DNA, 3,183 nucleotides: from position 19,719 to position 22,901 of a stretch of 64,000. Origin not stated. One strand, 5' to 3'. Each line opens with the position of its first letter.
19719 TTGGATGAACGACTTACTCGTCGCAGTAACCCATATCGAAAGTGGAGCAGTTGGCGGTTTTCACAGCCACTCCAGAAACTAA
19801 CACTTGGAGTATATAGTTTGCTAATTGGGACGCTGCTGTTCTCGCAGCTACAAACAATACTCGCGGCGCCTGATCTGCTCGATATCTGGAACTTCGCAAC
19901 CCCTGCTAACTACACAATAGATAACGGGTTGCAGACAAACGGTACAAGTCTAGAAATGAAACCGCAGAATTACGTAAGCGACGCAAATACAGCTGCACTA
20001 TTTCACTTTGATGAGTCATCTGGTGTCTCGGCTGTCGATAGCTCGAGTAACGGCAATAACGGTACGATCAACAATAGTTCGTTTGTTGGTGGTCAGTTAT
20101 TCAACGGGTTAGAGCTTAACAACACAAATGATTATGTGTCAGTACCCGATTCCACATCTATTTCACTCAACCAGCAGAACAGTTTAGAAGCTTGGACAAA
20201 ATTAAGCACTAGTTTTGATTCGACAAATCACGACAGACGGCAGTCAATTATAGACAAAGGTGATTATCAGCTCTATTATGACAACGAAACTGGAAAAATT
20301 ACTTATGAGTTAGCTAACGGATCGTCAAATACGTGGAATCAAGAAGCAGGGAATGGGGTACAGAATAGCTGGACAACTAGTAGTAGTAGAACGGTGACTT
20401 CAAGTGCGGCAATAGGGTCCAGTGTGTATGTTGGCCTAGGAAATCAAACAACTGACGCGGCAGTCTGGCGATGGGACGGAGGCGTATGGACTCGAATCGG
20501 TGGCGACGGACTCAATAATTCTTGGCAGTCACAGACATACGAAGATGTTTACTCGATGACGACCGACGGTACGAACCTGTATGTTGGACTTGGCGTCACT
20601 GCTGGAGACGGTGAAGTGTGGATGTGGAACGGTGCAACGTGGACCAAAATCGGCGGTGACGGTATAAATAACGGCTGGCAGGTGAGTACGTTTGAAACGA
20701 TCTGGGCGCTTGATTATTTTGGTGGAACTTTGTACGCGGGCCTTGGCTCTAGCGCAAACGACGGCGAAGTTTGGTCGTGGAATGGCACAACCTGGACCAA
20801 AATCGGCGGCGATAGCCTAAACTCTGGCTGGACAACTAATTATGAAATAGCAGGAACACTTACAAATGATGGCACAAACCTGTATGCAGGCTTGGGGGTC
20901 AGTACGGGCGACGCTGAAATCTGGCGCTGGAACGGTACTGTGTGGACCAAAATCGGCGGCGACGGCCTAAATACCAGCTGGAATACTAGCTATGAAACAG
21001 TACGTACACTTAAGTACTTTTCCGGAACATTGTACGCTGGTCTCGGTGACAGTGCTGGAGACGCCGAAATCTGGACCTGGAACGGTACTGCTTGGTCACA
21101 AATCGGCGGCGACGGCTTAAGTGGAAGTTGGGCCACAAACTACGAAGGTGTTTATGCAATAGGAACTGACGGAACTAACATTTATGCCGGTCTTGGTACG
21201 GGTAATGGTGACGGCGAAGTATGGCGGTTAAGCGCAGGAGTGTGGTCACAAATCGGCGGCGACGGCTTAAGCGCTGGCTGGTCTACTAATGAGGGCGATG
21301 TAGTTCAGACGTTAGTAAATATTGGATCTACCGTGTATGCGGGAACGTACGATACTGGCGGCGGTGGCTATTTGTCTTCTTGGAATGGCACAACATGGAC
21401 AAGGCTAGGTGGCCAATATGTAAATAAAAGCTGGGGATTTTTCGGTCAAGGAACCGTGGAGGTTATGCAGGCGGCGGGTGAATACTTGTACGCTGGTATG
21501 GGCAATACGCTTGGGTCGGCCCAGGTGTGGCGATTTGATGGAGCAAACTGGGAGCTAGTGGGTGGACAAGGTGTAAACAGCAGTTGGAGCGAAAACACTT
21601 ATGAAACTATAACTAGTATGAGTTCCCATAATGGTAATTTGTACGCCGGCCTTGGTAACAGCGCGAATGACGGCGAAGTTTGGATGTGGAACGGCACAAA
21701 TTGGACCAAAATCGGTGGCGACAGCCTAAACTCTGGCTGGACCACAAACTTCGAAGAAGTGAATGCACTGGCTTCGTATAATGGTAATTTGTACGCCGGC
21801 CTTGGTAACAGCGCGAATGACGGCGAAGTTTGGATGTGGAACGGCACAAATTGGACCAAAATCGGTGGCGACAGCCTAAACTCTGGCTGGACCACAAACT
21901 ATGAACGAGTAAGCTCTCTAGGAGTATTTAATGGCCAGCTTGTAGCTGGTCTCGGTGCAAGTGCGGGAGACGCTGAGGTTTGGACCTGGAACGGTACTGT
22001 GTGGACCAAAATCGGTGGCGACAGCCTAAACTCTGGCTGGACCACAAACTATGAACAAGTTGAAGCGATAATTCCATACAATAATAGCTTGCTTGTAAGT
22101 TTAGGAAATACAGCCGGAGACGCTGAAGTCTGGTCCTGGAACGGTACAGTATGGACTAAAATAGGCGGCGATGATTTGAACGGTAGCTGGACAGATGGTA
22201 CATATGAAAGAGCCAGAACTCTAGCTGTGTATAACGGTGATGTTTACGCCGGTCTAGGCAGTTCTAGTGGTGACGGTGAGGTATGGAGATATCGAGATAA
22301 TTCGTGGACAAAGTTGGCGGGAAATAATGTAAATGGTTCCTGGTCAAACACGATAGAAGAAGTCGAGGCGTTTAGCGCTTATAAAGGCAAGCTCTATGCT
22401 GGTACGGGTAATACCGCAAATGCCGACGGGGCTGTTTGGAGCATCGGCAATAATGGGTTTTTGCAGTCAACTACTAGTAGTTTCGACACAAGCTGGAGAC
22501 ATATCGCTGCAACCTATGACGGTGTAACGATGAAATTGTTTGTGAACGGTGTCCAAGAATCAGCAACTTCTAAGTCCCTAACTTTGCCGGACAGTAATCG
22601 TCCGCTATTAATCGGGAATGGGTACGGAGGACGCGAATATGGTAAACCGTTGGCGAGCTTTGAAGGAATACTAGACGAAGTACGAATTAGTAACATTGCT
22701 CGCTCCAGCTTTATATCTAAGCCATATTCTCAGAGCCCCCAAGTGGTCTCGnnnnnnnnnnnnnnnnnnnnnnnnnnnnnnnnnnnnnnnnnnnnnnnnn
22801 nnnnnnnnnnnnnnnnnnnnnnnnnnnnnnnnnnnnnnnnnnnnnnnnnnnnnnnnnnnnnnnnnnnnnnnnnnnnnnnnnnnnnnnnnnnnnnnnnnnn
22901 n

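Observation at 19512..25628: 2038-aa surface protein with a repeat array of about 700 aa inserted inside a LamG domain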

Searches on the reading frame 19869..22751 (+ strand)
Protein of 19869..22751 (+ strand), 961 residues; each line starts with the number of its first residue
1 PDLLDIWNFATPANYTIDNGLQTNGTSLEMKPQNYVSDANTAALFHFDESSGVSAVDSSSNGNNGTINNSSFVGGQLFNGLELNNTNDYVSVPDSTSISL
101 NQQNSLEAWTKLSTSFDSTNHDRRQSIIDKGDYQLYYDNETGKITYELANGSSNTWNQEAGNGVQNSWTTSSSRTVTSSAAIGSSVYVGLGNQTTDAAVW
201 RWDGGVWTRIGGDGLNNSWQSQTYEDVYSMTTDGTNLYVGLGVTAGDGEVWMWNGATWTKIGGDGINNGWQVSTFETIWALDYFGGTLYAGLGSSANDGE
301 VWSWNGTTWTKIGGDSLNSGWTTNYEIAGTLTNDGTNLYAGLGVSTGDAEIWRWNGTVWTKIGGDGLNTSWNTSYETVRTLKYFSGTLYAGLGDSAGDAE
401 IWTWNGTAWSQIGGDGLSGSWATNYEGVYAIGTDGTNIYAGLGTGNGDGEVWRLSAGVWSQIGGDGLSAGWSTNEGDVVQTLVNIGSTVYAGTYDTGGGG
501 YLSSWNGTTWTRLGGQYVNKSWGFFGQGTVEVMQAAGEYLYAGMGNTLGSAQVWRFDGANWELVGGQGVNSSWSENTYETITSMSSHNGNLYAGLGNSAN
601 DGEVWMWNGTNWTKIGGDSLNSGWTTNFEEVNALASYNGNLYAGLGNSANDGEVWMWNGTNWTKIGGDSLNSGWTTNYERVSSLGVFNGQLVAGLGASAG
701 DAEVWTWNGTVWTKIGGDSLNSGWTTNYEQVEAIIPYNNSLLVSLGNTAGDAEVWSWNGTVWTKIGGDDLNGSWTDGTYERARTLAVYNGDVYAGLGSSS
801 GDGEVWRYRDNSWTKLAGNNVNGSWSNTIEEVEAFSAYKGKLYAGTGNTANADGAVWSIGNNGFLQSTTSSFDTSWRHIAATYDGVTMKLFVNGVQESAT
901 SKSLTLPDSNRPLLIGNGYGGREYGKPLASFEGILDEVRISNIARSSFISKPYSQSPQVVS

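Call 8: find_homologous_proteins(query=window:19869-22751:+, max_evalue=0.00001)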
Query window:19869-22751:+ (961 aa): 164 proteins with E <= 0.00001 among 8000 candidates; the best 120 are listed.
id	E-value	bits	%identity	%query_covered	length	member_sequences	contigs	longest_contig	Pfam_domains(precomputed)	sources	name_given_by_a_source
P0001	0.0e+0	1157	57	100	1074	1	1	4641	PF13385.14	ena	-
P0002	0.0e+0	1127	56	100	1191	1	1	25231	PF13385.14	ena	-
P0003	0.0e+0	1119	61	85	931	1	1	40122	-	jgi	jgi:hypothetical protein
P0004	0.0e+0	1115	56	97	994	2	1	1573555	-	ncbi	-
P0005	0.0e+0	1090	53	100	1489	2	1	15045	PF13385.14,PF02210.32,PF00041.28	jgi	jgi:hypothetical protein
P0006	0.0e+0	1067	52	100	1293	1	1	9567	PF13385.14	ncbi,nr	ncbi:LamG domain-containing protein, partial [candidate division WWE3 bacterium]|nr:LamG domain-cont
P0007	0.0e+0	1040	53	100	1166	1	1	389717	PF13385.14,PF02210.32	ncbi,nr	ncbi:LamG domain-containing protein [Candidatus Saccharibacteria bacterium CPR2]|nr:LamG domain-cont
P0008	2.6e-295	1001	51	95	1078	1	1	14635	PF13385.14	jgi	jgi:hypothetical protein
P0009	5.1e-286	970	55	84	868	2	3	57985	-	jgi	-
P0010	3.0e-277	941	61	73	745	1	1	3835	-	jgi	jgi:hypothetical protein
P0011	4.1e-273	927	66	64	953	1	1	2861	PF13385.14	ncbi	ncbi:MAG: LamG-like jellyroll fold domain-containing protein, partial [Candidatus Saccharimonadales 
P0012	2.2e-260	885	57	75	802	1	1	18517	-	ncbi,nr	ncbi:hypothetical protein EOL96_04465 [Candidatus Saccharibacteria bacterium]|nr:hypothetical protei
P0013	1.7e-224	766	55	68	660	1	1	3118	PF13385.14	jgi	-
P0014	6.9e-222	757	58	63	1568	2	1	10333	PF16655.13,PF13385.14,PF00041.28,PF16656.12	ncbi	-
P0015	7.7e-216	737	59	60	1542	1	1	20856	PF13385.14,PF00041.28,PF16656.12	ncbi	-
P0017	6.7e-209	714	49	53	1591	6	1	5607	PF13385.14,PF25788.3,PF00041.28,PF16656.12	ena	-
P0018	5.6e-205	701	61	55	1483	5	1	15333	PF13385.14,PF16656.12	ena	-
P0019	3.6e-200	686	53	63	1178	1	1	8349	PF13385.14,PF00041.28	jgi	jgi:hypothetical protein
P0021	2.5e-191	656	53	48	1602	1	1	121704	PF13385.14,PF25788.3,PF00041.28,PF16656.12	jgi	jgi:hypothetical protein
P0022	2.1e-185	637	45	65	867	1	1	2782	PF13385.14,PF02210.32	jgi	jgi:hypothetical protein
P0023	7.3e-180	618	40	100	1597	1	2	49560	PF13385.14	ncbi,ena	-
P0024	4.3e-170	586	53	55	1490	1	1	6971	PF16655.13,PF13385.14,PF25788.3,PF00041.28,PF16656.12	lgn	-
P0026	6.0e-166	572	36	99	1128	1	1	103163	-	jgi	jgi:hypothetical protein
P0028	5.1e-164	566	38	99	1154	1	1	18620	PF13385.14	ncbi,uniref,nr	ncbi:LamG domain-containing protein [candidate division WWE3 bacterium]|uniref:LamG domain-containin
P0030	7.8e-151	522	50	53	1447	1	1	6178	PF25059.2,PF23376.2,PF13385.14,PF00041.28,PF16656.12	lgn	-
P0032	8.5e-150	519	56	45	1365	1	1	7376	PF16655.13,PF13385.14,PF25788.3,PF00041.28,PF16656.12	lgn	-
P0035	6.4e-138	480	66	34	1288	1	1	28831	PF13385.14,PF00041.28,PF16656.12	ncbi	-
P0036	3.8e-137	477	52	48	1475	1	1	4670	PF13385.14,PF00041.28,PF16656.12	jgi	jgi:hypothetical protein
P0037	5.3e-133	463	44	65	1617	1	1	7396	PF16655.13,PF25059.2,PF23376.2,PF13385.14,PF00041.28,PF16656.12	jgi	-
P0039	1.0e-129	452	40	38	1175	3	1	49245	PF13385.14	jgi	-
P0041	2.5e-127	444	43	66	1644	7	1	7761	PF13385.14,PF00041.28,PF16656.12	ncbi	-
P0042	7.2e-119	416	39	75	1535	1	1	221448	PF16655.13,PF13385.14,PF00041.28,PF16656.12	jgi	-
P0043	1.2e-118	416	40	67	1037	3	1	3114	PF13385.14,PF02210.32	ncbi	ncbi:MAG: LamG-like jellyroll fold domain-containing protein, partial [Candidatus Moraniibacteriota 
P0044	5.1e-118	414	44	52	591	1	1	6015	PF13385.14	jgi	jgi:hypothetical protein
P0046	2.9e-112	395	41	62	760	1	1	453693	PF24681.2,PF02687.28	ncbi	-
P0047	1.8e-109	385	54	34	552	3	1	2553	PF13385.14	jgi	jgi:hypothetical protein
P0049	6.7e-105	370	48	39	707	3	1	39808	PF13385.14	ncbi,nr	ncbi:MAG TPA: hypothetical protein PKA02_03690, partial [Candidatus Saccharibacteria bacterium]|nr:h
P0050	1.2e-95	340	49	33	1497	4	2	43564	PF18480.8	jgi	-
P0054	1.1e-89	320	57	27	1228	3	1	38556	PF13385.14,PF00041.28,PF16656.12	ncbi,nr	ncbi:MAG TPA: LamG-like jellyroll fold domain-containing protein, partial [Candidatus Saccharimonada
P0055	1.3e-88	316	48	30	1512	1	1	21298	PF27507.1,PF13550.14,PF23666.3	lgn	-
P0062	1.2e-73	267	39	42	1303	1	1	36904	PF10282.16,PF21783.3,PF02239.23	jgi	jgi:YVTN family beta-propeller protein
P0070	1.7e-64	236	43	29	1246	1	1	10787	PF16655.13,PF13385.14,PF25788.3,PF00041.28,PF16656.12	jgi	jgi:hypothetical protein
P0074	6.3e-45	172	45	7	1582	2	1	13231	PF22352.3,PF00801.27,PF17957.8,PF23500.2,PF13385.14,PF02210.32,PF07995.18,PF19077.7,PF18911.7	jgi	jgi:glucose/arabinose dehydrogenase/PKD repeat protein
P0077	1.0e-43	168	40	10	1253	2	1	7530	PF16655.13,PF06439.19,PF22058.3,PF25832.1,PF13385.14,PF25788.3,PF02973.23,PF02210.32,PF16389.12,PF16656.12,PF22352.3,PF07202.19,PF25833.1,PF00041.28,PF19077.7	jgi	jgi:fibronectin type 3 domain-containing protein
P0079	1.2e-38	151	42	10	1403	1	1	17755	PF07953.21,PF13385.14,PF02973.23,PF02210.32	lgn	-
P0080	5.4e-38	149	42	7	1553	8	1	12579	PF06439.19,PF00354.25,PF13385.14,PF25788.3,PF25833.1,PF02973.23,PF02210.32,PF00041.28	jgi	jgi:fibronectin type 3 domain-containing protein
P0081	7.3e-37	145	39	7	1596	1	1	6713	PF00801.27,PF17963.8,PF17892.8,PF13385.14,PF02973.23,PF02210.32,PF00041.28,PF18911.7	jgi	jgi:hypothetical protein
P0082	2.6e-36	143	32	11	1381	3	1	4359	PF13385.14,PF02973.23,PF02210.32,PF00054.31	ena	-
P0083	1.1e-35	141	38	10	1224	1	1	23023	PF21200.3,PF13385.14,PF25788.3,PF25833.1,PF02210.32,PF16794.12,PF00041.28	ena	-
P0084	1.4e-34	137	37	8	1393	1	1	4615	PF17963.8,PF06439.19,PF17892.8,PF00354.25,PF13385.14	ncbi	-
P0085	5.1e-32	129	40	8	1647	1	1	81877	PF13205.13,PF17957.8,PF13385.14,PF02210.32,PF00041.28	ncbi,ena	-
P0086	9.9e-32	128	41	10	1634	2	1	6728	PF07679.23,PF13415.13,PF13385.14,PF02210.32,PF02368.25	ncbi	-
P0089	6.3e-29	119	35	9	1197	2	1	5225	PF13385.14,PF02210.32,PF16356.10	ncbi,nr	ncbi:MAG: T9SS type A sorting domain-containing protein [Bacteroidales bacterium]|nr:T9SS type A sor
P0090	5.8e-28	115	45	8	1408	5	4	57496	PF13385.14,PF25788.3,PF25833.1,PF02210.32,PF00041.28,PF16656.12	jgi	jgi:chitodextrinase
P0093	1.7e-26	111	39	8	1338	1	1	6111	PF22352.3,PF00801.27,PF13385.14,PF00041.28,PF07995.18,PF18911.7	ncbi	-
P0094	2.9e-26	110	44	8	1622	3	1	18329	PF13205.13,PF17957.8,PF13385.14,PF00041.28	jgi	jgi:chitodextrinase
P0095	9.4e-24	102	36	8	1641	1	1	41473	PF07953.21,PF13385.14,PF02210.32,PF00041.28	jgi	jgi:hypothetical protein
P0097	6.0e-21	92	41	9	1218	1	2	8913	PF13385.14,PF00041.28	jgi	jgi:hypothetical protein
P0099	4.0e-20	90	33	8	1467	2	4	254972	PF17963.8,PF17892.8,PF13385.14,PF02210.32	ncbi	ncbi:LamG-like jellyroll fold domain-containing protein [Oerskovia enterophila]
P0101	2.9e-19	87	41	8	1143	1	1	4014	PF22925.4,PF07953.21,PF00354.25,PF13385.14,PF02973.23,PF02210.32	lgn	-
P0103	1.7e-17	81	37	8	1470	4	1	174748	PF17963.8,PF17892.8,PF13385.14,PF02210.32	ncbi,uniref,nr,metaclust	ncbi:LamG-like jellyroll fold domain-containing protein [Oerskovia enterophila]|uniref:Laminin G dom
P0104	1.7e-17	81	44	8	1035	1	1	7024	PF07953.21,PF13385.14,PF25788.3,PF02973.23,PF00041.28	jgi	jgi:hypothetical protein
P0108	2.1e-16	77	31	7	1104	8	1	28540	PF07081.19,PF13385.14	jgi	-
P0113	2.6e-13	67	39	9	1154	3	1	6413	PF22925.4,PF07953.21,PF00354.25,PF13385.14,PF02973.23,PF02210.32,PF00054.31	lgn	-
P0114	5.5e-13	66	45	8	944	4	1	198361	PF07646.22,PF13418.13,PF24681.2,PF13415.13,PF13385.14,PF09118.18,PF24981.2,PF01344.32,PF25210.2,PF24996.1,PF07250.18,PF13964.13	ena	-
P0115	8.1e-13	65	29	7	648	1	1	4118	PF17963.8,PF17892.8,PF13385.14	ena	-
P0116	2.6e-12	64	40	8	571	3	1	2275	PF07953.21,PF13385.14,PF02210.32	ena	-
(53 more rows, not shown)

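Call 13: find_related_loci(query=window:19869-22751:+, collection=genome_contigs, flank=10000)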
Query window:19869-22751:+ (961 aa) in genome_contigs; peptide patterns used: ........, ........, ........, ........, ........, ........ (x = any residue, [..] = any of these).
29 stretches matched a pattern; 9 encode a relative of the query (tblastn E <= 1e-3); 9 distinct loci.
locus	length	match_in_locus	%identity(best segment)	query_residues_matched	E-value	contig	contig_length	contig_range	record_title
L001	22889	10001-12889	57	2-961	0e+0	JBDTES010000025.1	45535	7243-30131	MAG: Candidatus Saccharimonadales bacterium isolate cluster2_bin.208 k127_2667530, whole genome shotgun sequence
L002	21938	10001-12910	57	2-961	0e+0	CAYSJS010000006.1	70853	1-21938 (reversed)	MAG TPA_asm: uncultured Candidatus Saccharibacteria bacterium isolate SRP135725_co1_201 genome assembly, contig: NODE_25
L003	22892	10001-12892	64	1-961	0e+0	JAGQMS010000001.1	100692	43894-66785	MAG: Candidatus Saccharibacteria bacterium isolate HKST-UBA48 NODE_1_length_100692_cov_11.790300, whole genome shotgun s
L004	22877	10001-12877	48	2-954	0e+0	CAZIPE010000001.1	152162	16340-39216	MAG TPA_asm: uncultured Candidatus Saccharibacteria bacterium isolate SRP173033_co2_102 genome assembly, contig: NODE_34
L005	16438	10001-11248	31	190-765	7e-11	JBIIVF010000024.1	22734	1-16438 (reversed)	MAG: Bacteroidia bacterium isolate ME2004-09-30_3300044641_group2_bin89 Rohwer_bin1016_scaffold_677_c2, whole genome sho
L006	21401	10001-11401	24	173-817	8e-10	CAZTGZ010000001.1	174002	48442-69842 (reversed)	MAG TPA_asm: uncultured Chitinophagaceae bacterium isolate binchicken_co179_96 genome assembly, contig: NODE_401_length_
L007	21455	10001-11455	26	179-792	4e-8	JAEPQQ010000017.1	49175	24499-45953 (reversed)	MAG: Bacteroidia bacterium isolate HXMU1429-3 NODE_17_length_49175_cov_4.549635, whole genome shotgun sequence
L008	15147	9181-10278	31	132-851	2e-7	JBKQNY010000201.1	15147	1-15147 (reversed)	MAG: Acidimicrobiales bacterium isolate LASCr2D2E2F__bin_86 LASCr2D2E2F_000000426624, whole genome shotgun sequence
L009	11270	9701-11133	30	185-762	2e-5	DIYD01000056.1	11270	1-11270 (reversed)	MAG TPA_asm: Bacteroidetes bacterium UBA6063 UBA6063_contig_4626, whole genome shotgun sequence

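Call 22: search_protein_families(library=pfam, proteins=[P0046, P0021, P0017, P0055, P0050, P0062, P0007], max_evalue=0.001)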
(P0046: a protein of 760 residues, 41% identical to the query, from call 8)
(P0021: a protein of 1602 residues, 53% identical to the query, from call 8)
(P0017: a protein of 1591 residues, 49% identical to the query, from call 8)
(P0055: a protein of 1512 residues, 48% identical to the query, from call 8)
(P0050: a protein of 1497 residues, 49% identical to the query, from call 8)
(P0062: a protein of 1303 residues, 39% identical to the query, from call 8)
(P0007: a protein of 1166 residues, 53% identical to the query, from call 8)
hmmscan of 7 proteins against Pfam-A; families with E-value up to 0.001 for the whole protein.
P0046 (760 aa): 4 families
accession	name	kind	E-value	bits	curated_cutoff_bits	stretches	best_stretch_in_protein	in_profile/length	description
PF02687.27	FtsX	-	2.8e-14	53.6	25.5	1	636-752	9-119/120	FtsX-like permease C-terminal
PF24681.1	Kelch_KLHDC2_KLHL20_DRC7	-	4.2e-11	43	50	2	458-573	100-209/221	KLHDC2/KLHL20/DRC7 Kelch-repeats domain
PF13415.12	Kelch_3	-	2.1e-08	34.6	22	1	263-293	5-36/48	Galactose oxidase, central domain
PF13964.12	Kelch_6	-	2e-05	24.9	25.3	0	255-291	5-44/50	Kelch motif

P0021 (1602 aa): 5 families
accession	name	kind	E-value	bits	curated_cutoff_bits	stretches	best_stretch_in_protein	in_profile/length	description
PF16656.11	Pur_ac_phosph_N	-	3.7e-19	69.5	30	1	1215-1292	11-93/93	Purple acid Phosphatase, N-terminal domain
PF13385.13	Laminin_G_3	-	1.6e-16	61.3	27.6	1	538-630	57-147/151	Concanavalin A-like lectin/glucanases superfamily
PF00041.27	fn3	-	1.1e-07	32.4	25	0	1112-1180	6-71/84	Fibronectin type III domain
PF25788.1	Ig_Rha78A_N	-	5e-07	30.4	27.4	0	1229-1292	36-101/105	Rha78A-like, N-terminal immunoglobulin domain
PF16655.11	PhoD_N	-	8.2e-05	23.5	30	0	1246-1283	49-86/90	PhoD-like phosphatase, N-terminal domain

P0017 (1591 aa): 6 families
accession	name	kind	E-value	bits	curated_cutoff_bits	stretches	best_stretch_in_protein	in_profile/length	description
PF13385.13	Laminin_G_3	-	6.2e-15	56.1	27.6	1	623-713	54-145/151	Concanavalin A-like lectin/glucanases superfamily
PF16656.11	Pur_ac_phosph_N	-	6.7e-13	49.5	30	2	1296-1377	8-93/93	Purple acid Phosphatase, N-terminal domain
PF00041.27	fn3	-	4e-08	33.8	25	0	1410-1464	34-79/84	Fibronectin type III domain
PF25788.1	Ig_Rha78A_N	-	6.8e-06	26.7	27.4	0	1315-1378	37-102/105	Rha78A-like, N-terminal immunoglobulin domain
PF24421.1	Ig_J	-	0.00017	22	29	0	1197-1279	17-101/104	Tip attachment protein J, Ig-like domain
PF02210.31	Laminin_G_2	-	0.0004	21.3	22.9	0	644-709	51-124/126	Laminin G domain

P0055 (1512 aa): 2 families
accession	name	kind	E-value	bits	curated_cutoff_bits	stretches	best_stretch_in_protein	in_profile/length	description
PF13550.12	Phage-tail_3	-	1.6e-35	122.9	23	1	645-800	1-151/164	Putative phage tail protein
PF23666.2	Rcc01698_C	-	2.9e-23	82.5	27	1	903-1001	2-98/98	Rcc01698-like, C-terminal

P0050 (1497 aa): 1 family
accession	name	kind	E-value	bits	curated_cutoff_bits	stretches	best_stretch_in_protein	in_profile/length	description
PF18480.7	DUF5615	-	2.2e-06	27.9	23.8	0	398-431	21-55/110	Domain of unknown function (DUF5615)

P0062 (1303 aa): 3 families
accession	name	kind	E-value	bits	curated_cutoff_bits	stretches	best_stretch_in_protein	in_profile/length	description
PF21783.3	YNCE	-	6.5e-13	49.2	27.1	1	591-735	34-180/339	YNCE-like beta-propeller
PF10282.15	Lactonase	-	9.3e-10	38.7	21.7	1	591-660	248-324/344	Lactonase, 7-bladed beta-propeller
PF02239.22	Cytochrom_D1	-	3e-06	26.5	25.5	0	563-669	14-119/368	Cytochrome D1 heme domain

P0007 (1166 aa): 4 families
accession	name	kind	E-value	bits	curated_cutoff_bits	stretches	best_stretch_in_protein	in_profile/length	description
PF13385.13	Laminin_G_3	-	8.6e-15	55.6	27.6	1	954-1051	54-146/151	Concanavalin A-like lectin/glucanases superfamily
PF02210.31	Laminin_G_2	-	7.1e-06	27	22.9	1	973-1047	47-125/126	Laminin G domain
PF13418.12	Kelch_4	-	0.00021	21.6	21.6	0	329-351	24-45/49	Galactose oxidase, central domain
PF00054.30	Laminin_G_1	-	0.00032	21.3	24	1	971-1046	45-126/131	Laminin G domain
